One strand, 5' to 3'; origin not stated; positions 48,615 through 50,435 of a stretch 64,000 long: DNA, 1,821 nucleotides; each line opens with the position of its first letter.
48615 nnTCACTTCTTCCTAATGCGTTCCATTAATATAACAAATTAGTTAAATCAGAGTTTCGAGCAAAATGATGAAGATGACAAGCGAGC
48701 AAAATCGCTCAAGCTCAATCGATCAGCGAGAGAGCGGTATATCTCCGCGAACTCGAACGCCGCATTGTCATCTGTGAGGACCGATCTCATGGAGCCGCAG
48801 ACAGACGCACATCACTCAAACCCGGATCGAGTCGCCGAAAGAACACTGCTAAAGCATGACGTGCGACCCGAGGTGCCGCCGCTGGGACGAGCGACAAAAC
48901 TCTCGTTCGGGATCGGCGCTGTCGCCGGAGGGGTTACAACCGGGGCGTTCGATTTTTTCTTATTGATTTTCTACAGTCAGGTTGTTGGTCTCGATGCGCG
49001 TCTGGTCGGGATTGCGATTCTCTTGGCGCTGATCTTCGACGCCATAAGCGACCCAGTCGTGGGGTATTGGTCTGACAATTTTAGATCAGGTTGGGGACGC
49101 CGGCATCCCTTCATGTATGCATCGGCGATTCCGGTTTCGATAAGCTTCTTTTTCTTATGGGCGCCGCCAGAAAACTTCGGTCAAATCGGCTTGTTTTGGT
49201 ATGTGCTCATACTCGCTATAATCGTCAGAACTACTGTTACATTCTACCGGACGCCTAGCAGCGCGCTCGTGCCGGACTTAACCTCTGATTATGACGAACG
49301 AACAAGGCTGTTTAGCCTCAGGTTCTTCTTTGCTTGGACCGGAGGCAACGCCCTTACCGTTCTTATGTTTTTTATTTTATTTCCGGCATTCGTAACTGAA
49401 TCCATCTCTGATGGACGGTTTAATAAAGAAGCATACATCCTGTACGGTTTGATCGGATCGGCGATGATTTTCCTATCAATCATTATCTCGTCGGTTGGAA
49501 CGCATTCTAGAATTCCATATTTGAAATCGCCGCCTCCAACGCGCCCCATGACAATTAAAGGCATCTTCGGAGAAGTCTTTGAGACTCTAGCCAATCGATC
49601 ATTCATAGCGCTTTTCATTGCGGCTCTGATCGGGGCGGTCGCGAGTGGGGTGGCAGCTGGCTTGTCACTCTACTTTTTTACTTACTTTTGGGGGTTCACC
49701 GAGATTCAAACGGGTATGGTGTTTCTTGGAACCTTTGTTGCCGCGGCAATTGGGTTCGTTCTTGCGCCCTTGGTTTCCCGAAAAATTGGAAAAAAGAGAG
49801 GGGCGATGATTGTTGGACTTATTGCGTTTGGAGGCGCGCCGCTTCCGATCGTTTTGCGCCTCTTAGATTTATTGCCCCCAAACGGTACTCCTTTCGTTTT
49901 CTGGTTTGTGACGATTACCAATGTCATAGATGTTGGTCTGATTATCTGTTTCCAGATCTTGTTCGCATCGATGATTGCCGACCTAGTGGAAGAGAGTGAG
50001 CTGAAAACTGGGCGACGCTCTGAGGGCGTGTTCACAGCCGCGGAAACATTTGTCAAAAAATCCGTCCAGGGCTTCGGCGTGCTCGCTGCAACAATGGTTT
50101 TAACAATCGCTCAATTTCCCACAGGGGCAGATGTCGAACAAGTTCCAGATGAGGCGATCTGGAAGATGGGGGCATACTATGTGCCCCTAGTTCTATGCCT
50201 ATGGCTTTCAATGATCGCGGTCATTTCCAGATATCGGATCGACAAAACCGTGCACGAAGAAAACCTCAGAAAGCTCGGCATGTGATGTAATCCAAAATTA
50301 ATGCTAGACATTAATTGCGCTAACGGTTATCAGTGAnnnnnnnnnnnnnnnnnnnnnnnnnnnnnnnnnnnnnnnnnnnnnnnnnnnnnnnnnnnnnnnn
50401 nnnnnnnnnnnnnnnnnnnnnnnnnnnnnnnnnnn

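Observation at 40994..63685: Island-wide regulon defined by a 15-bp palindrome TAATG-N5-CATTA, probably read by the island TetR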

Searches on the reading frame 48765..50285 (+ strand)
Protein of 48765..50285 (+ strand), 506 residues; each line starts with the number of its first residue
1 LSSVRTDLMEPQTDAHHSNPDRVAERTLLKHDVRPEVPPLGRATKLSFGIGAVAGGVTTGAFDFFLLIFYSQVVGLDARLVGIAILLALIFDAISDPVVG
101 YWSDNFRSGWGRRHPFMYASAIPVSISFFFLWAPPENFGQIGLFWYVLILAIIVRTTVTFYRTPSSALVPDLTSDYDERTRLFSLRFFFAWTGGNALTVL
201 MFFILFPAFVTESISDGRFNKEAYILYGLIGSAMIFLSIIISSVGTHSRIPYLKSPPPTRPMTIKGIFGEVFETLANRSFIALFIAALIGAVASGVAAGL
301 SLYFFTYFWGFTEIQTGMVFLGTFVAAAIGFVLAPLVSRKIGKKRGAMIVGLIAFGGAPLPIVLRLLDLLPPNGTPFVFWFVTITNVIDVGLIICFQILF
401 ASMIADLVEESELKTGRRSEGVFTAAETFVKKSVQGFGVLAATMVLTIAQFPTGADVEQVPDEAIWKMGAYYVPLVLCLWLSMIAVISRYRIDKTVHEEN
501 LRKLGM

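Call 5: search_protein_families(library=pfam, proteins=[window:48765-50285:+])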
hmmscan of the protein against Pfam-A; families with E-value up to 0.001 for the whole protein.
window:48765-50285:+ (506 aa): 2 families
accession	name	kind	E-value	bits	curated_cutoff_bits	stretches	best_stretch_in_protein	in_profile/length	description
PF13347.12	MFS_2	-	2.8e-94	316.5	27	1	47-494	1-427/427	MFS/sugar transport protein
PF07690.21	MFS_1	-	2.8e-11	43.4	33.4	1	50-410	3-325/347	Major Facilitator Superfamily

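Call 23: search_protein_families(library=ncbifam, proteins=[window:48765-50285:+], max_evalue=0.00001)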
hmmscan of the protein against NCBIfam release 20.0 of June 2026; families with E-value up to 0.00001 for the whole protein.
window:48765-50285:+ (506 aa): 6 families
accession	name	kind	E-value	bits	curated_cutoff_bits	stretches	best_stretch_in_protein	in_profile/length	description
TIGR00792.1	gph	subfamily_domain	4.9e-54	183.6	231.35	1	45-500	1-430/437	glycoside-pentoside-hexuronide (GPH):cation symporter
NF007749.0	PRK10429.1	equivalog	1e-36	126.8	456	1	42-496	5-439/473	melibiose:sodium transporter MelB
NF007237.0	PRK09669.1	subfamily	1.5e-29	102.9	610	1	44-496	10-434/461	putative symporter YagG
NF008526.0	PRK11462.1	equivalog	1.5e-22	80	836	1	44-491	10-428/460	glycoside-pentoside-hexuronide family transporter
NF007353.0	PRK09848.1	equivalog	6.7e-22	77.9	528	1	40-499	5-436/457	glucuronide transporter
TIGR01301.1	GPH_sucrose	subfamily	3.2e-08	32.9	511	1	51-131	10-91/476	sucrose/proton symporter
